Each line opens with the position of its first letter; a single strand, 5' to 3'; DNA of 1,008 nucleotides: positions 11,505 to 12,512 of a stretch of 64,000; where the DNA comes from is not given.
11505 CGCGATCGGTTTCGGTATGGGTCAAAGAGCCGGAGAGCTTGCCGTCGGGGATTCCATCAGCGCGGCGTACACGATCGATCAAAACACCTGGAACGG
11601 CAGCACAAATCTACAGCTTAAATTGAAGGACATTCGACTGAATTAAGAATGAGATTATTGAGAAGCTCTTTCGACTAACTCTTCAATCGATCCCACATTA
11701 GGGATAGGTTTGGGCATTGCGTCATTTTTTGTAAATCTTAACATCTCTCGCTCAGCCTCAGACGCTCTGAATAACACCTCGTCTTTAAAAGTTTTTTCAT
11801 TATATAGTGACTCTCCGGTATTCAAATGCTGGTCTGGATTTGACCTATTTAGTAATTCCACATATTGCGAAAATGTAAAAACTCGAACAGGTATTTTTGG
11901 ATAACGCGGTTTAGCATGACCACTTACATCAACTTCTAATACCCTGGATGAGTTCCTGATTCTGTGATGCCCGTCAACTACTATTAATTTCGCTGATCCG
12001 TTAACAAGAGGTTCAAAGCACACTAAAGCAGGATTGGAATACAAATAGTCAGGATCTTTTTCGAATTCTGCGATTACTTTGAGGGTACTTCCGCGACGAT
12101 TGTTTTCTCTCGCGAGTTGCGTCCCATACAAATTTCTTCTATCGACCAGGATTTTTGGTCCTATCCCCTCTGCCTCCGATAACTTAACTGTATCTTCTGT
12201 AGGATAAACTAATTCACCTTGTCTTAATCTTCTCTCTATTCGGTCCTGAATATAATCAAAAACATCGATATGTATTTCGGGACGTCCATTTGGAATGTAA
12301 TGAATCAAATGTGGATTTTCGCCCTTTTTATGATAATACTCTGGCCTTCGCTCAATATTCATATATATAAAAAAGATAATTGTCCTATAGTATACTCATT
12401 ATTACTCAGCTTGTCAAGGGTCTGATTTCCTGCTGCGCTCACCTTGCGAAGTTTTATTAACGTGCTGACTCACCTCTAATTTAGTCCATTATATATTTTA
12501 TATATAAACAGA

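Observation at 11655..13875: Orphan two-gene unit: divergent RelA/SpoT-like nucleotidyltransferase plus ParB/Srx-fold (DGHHR) protein between recJ and aspS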

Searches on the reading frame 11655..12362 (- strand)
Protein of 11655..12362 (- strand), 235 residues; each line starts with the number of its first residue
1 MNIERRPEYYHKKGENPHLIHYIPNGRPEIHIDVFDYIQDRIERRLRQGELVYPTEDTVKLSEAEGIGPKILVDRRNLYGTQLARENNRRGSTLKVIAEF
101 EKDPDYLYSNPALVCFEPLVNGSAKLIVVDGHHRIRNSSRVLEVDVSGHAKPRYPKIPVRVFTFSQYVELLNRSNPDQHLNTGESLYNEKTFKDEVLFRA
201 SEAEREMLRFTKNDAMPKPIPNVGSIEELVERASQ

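Call 3: search_protein_families(library=pfam, proteins=[window:11655-12362:-], max_evalue=10)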
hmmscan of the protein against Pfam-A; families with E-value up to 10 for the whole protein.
window:11655-12362:- (235 aa): 0 families

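Call 4: search_protein_families(library=ncbifam, proteins=[window:11655-12362:-], max_evalue=10)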
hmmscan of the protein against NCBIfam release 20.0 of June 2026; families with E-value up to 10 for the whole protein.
window:11655-12362:- (235 aa): 0 families

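Call 5: search_protein_families(library=padloc, proteins=[window:11655-12362:-], max_evalue=10)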
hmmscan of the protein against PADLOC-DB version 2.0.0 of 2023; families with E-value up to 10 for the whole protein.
window:11655-12362:- (235 aa): 0 families

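Call 6: search_protein_families(library=phrogs, proteins=[window:11655-12362:-], max_evalue=10)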
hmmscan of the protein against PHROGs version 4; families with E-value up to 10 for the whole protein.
window:11655-12362:- (235 aa): 0 families

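Call 8: find_homologous_proteins(query=window:11655-12362:-, max_evalue=0.001)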
Query window:11655-12362:- (235 aa): 2 proteins with E <= 0.001 among 2290 candidates.
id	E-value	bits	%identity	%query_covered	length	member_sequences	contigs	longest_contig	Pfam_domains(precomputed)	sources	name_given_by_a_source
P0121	2.7e-153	526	100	100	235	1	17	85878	-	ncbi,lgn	-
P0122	3.4e-115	401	82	92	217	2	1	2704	-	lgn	-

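Call 10: search_solved_structures(query=window:11655-12362:-, max_evalue=10, show_alignments=2)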
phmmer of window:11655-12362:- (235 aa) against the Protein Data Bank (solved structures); distinct sequences matched with E-value up to 10: 1.
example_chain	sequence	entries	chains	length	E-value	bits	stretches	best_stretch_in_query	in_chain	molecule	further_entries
6gup_A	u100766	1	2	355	1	12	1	18-89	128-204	Siderophore biosynthesis lipase/esterase, putative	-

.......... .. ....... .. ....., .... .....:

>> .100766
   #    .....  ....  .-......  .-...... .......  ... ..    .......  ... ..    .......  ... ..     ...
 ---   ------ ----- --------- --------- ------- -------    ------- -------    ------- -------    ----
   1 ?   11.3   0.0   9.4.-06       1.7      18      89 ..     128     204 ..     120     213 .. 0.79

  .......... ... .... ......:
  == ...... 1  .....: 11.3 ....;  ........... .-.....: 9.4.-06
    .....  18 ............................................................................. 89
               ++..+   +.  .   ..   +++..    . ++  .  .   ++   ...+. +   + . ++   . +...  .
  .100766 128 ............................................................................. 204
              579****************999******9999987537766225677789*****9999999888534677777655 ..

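Call 16: find_encoding_contigs(protein=P0122, flank=5000, max_places=3)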
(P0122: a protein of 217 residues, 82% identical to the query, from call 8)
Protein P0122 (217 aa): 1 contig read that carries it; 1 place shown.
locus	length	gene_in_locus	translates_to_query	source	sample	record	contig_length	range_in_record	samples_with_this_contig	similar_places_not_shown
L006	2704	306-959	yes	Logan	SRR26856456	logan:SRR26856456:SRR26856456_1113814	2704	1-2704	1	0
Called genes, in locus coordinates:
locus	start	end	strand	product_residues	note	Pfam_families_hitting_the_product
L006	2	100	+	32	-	?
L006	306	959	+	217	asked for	-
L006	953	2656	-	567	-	PF01368:DHH, PF02272:DHHA1, PF17768:RecJ_OB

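Call 26: search_protein_representatives(protein=window:11655-12362:-)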
Query: 235 residues. Proteins with E-value up to 0.001 (for the whole library): 22; up to 1e-10: 5; up to 1e-30: 1. The best 22 are listed.
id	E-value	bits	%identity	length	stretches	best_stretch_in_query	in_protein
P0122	1.1e-115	401.3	82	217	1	19-235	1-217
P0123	1.1e-23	100.3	36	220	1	26-232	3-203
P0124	8.3e-17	77.8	32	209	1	25-232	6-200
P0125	1.2e-14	70.8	30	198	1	65-231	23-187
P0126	1.4e-14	70.6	32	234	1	28-207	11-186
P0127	1.6e-08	50.7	35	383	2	62-179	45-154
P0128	1.3e-07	47.7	42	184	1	57-138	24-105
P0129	2.2e-07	46.9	34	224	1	66-228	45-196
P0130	9.8e-07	44.9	35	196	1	63-185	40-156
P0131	2.0e-06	43.8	33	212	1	59-223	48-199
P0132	2.8e-06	43.3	29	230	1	47-229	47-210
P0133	3.4e-06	43.1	39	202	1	52-140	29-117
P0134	1.2e-05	41.3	43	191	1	47-139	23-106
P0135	1.4e-05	41.1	27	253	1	67-232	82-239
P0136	2.1e-05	40.5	33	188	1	47-230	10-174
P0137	1.0e-04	38.3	30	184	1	48-200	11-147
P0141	3.0e-04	36.7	30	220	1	9-232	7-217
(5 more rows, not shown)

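Call 29: search_protein_families(library=pfam, alignment_id=A2, max_evalue=1)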
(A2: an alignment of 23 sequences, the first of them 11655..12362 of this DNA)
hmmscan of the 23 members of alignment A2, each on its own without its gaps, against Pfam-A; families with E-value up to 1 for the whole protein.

A. member 1, window:11655-12362:- (235 aa): 0 families

B. families by the number of members that match (of 23 scanned): 16 families
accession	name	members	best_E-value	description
PF08857.17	ParBc_2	4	0.011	Putative ParB-like nuclease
PF06245.16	DUF1015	2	0.082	Protein of unknown function (DUF1015)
PF05791.16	Bacillus_HBL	1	0.023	Bacillus haemolytic enterotoxin (HBL)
PF16693.10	Yop-YscD_ppl_1st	1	0.034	YscD/CdsD-like Bon-like domain 1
PF07511.17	DUF1525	1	0.047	Protein of unknown function (DUF1525)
PF03464.20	eRF1_2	1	0.072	eRF1 domain 2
PF02195.25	ParB_N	1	0.084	ParB N-terminal domain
PF14513.12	DAG_kinase_N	1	0.088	Diacylglycerol kinase N-terminus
PF04811.21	Sec23_trunk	1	0.094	Sec23/Sec24 trunk domain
PF04481.18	DUF561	1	0.097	Protein of unknown function (DUF561)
PF22162.2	PFIN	1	0.13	Plasmid Fertility inhibition factor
PF23550.1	zf_Tbcl_Rhp7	1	0.13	DNA repair protein rhp7 treble clef domain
PF14072.11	DndB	1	0.16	DNA-sulfur modification-associated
PF21924.1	XRCC4_CC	1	0.16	XRCC4 coiled-coil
PF04328.18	Sel_put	1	0.16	Selenoprotein, putative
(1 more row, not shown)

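Call 36: predict_structure(alignment_id=A2)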
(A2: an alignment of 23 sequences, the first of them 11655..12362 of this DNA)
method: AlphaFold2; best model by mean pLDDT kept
length: 235 residues; sequences in the alignment: 23
mean_pLDDT: 82.5   pTM: 0.78
mean pLDDT of the five models: 82.5, 82.0, 79.7, 77.3, 75.4
residues with pLDDT >= 90: 128; 70-90: 60; 50-70: 21; < 50: 26
segments of 3 or more residues with pLDDT < 50: 1-24
pLDDT, mean of each block of 10 residues (from residue 1): 38 41 63 84 78 58 87 97 77 84 92 97 97 93 93 96 95 72 72 95 94 94 98 92
secondary structure, 60 per line:
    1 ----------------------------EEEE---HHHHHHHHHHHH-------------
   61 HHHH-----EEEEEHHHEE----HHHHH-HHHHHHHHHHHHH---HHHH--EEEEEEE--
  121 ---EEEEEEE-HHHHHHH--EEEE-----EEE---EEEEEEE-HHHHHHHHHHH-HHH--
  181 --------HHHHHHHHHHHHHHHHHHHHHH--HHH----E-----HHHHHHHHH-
elements in order: E29-32 H36-47 H61-64 E70-74 H84-88 H90-102 H106-109 E112-118 E124-130 H132-138 E141-144 E150-152 E156-162 H164-174 H189-210 H226-234

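Call 43: find_homologous_proteins(query=A2, max_evalue=0.001)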
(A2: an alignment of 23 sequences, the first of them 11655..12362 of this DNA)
Query A2 (23 sequences) (235 aa, profile of the alignment): 5 proteins with E <= 0.001 among 8000 candidates.
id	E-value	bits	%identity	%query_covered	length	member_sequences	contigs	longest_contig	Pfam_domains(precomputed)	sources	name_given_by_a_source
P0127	1.2e-93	330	29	78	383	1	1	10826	-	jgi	jgi:hypothetical protein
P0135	7.7e-52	194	25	70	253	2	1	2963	-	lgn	-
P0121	1.1e-50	190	100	100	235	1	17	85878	-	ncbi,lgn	-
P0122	6.1e-50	188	82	92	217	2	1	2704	-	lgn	-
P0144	2.0e-5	42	38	10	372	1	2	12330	-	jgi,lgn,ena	-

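Call 45: find_encoding_contigs(protein=P0127, flank=6000, max_places=2)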
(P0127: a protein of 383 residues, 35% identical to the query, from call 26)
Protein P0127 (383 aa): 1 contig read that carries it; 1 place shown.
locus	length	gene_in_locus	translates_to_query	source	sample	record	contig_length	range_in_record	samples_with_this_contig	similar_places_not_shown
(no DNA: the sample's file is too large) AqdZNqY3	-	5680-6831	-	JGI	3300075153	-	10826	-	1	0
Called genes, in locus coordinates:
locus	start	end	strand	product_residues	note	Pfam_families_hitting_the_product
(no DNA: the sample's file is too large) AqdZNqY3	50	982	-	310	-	PF00294:PfkB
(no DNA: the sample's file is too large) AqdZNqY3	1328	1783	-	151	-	-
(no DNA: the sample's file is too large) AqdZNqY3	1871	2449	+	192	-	-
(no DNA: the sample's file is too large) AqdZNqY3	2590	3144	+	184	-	-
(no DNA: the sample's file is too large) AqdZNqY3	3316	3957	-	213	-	-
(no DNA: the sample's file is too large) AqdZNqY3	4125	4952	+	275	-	PF05697:Trigger_N, PF05698:Trigger_C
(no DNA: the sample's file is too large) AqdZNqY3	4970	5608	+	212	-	PF18904:DUF5660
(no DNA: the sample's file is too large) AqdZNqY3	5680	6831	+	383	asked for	-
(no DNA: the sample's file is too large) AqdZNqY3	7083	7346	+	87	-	PF01541:GIY-YIG, PF10544:T5orf172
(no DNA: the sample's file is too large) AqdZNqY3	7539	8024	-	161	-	-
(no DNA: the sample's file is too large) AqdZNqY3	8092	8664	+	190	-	-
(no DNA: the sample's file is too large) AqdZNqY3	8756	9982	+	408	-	PF00587:tRNA-synt_2b, PF03129:HGTP_anticodon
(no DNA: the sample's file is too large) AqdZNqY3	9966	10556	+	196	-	PF05198:IF3_N, PF00707:IF3_C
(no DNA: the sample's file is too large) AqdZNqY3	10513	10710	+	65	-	PF01632:Ribosomal_L35p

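Call 46: find_encoding_contigs(protein=P0123, flank=6000, max_places=2)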
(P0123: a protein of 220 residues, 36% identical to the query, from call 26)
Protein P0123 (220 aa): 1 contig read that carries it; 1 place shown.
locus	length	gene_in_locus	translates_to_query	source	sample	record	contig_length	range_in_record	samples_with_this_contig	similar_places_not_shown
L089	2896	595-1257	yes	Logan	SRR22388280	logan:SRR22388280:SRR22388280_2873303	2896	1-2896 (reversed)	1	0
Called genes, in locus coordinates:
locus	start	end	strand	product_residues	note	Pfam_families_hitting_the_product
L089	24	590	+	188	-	PF03167:UDG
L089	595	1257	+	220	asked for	-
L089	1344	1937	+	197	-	PF13489:Methyltransf_23, PF07021:MetW, PF08241:Methyltransf_11, PF08242:Methyltransf_12, PF13649:Methyltransf_25, PF13847:Methyltransf_31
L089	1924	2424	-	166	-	-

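Call 47: find_encoding_contigs(protein=P0124, flank=6000, max_places=2)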
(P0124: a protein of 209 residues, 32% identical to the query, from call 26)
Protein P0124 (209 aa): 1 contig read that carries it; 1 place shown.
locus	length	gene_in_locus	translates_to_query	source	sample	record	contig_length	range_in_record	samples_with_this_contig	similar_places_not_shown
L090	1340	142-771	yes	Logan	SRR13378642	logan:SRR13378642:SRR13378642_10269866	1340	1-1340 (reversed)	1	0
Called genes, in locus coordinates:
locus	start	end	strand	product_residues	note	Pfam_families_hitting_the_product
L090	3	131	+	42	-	?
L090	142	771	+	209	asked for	-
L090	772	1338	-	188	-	?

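Call 95: find_related_loci(query=A3, collection=metagenome_contigs, flank=6000)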
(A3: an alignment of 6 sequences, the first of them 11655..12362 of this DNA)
Query A3 (235 aa) in metagenome_contigs; peptide patterns used: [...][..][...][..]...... (x = any residue, [..] = any of these).
600 stretches matched a pattern, but none encodes a relative of the query by tblastn (E <= 1e-3).

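Call 96: find_related_loci(query=A3, collection=viral_contigs, flank=5000)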
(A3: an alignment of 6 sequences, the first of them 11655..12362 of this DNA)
Query A3 (235 aa) in viral_contigs; peptide patterns used: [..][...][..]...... (x = any residue, [..] = any of these).
128 stretches matched a pattern, but none encodes a relative of the query by tblastn (E <= 1e-3).

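Call 98: find_encoding_contigs(protein=P0125, flank=6000, max_places=2)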
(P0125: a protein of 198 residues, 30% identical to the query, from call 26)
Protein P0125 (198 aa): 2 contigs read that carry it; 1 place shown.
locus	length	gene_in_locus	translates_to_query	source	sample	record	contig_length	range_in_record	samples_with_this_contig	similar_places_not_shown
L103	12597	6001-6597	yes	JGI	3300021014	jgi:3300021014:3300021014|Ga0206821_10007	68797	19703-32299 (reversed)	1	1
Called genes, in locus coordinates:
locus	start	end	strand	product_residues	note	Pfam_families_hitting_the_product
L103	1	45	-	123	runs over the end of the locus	PF01219:DAGK_prokar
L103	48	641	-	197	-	-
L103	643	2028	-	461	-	PF00749:tRNA-synt_1c, PF19269:Anticodon_2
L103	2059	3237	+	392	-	-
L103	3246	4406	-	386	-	PF00768:Peptidase_S11, PF13354:Beta-lactamase2 (weak)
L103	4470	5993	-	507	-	PF01336:tRNA_anti-codon, PF00152:tRNA-synt_2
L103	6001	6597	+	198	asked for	-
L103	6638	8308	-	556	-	PF01368:DHH, PF02272:DHHA1, PF17768:RecJ_OB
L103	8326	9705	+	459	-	PF01743:PolyA_pol, PF12627:PolyA_pol_RNAbd, PF01966:HD, PF13735:tRNA_NucTran2_2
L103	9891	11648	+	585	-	PF00664:ABC_membrane, PF02463:SMC_N, PF00005:ABC_tran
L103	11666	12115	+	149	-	PF09424:YqeY, PF02637:GatB_Yqey (weak)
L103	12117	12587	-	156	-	-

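Call 99: find_encoding_contigs(protein=P0126, flank=6000, max_places=2)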
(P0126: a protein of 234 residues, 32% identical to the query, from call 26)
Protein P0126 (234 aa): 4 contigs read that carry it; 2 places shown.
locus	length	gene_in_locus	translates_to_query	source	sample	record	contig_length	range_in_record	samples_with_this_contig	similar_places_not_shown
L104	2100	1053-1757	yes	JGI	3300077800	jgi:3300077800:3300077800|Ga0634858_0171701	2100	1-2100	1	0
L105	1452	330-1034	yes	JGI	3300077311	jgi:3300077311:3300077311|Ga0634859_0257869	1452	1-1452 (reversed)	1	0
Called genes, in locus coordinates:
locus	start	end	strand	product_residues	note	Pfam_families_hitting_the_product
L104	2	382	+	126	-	?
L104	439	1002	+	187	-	PF03167:UDG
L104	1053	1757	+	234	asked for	-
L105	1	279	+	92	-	?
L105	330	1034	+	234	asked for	-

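Call 102: list_cluster_members(proteins=[P0128, P0129, P0130, P0131, P0132, P0133, P0134, P0136, P0137, P0141])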
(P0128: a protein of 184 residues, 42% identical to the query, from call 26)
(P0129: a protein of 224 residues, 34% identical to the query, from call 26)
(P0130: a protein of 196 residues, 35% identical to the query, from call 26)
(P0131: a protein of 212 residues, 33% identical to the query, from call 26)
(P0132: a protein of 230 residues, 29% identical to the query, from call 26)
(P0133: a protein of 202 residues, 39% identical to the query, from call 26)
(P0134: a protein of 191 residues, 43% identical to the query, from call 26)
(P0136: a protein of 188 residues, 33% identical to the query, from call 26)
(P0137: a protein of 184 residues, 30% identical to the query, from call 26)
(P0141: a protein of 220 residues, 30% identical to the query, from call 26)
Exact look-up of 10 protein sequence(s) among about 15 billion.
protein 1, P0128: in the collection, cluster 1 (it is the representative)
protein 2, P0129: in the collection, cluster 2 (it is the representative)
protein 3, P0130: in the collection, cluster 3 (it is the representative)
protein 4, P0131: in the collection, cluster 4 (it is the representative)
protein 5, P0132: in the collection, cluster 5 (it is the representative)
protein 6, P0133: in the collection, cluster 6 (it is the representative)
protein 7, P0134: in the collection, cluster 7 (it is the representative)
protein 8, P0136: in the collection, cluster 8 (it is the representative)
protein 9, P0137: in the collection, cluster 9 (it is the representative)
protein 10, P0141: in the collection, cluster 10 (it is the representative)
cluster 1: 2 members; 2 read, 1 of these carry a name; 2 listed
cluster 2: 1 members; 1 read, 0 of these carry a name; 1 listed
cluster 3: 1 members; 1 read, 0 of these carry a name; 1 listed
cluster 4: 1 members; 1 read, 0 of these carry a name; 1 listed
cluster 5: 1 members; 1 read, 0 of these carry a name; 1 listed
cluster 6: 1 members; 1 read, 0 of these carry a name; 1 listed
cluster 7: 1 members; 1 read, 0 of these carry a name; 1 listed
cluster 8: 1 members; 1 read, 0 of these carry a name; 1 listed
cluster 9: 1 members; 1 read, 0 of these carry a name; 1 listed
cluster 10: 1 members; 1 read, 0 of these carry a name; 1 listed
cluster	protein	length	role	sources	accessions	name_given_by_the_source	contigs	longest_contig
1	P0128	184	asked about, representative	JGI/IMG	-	hypothetical protein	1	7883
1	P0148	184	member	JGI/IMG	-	-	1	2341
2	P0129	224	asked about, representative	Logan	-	-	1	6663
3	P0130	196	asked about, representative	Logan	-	-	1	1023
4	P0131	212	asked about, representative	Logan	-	-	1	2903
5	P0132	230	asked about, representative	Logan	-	-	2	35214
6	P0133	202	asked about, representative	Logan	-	-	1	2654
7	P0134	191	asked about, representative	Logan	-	-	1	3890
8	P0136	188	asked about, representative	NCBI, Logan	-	-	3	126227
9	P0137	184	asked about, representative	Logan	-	-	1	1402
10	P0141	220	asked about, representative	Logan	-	-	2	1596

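Call 103: find_encoding_contigs(protein=P0136, flank=7000, max_places=1)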
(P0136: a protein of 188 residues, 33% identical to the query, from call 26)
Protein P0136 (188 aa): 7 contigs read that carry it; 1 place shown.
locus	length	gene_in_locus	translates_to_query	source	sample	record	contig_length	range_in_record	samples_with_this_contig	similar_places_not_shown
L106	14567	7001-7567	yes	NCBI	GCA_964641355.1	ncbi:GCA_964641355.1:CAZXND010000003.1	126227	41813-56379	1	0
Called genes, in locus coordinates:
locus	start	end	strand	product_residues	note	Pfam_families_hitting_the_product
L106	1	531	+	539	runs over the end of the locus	PF02683:DsbD_TM (weak), PF00578:AhpC-TSA, PF08534:Redoxin, PF13905:Thioredoxin_8, PF17991:Thioredoxin_10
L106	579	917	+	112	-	-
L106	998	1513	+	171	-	-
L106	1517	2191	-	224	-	-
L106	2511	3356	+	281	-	-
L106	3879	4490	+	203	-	-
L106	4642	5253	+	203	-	-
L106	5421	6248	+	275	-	PF05697:Trigger_N, PF05698:Trigger_C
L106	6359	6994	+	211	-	PF18904:DUF5660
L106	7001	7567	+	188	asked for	-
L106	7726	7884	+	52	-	-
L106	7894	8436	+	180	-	-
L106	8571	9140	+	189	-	-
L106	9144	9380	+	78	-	PF18910:DUF5665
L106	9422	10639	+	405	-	PF00587:tRNA-synt_2b, PF03129:HGTP_anticodon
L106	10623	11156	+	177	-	PF05198:IF3_N, PF00707:IF3_C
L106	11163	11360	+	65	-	PF01632:Ribosomal_L35p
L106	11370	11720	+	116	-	PF00453:Ribosomal_L20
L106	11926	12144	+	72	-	-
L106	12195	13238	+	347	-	PF02912:Phe_tRNA-synt_N, PF01409:tRNA-synt_2d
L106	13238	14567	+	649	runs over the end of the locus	PF03483:B3_4, PF03484:B5, PF17759:tRNA_synthFbeta, PF03147:FDX-ACB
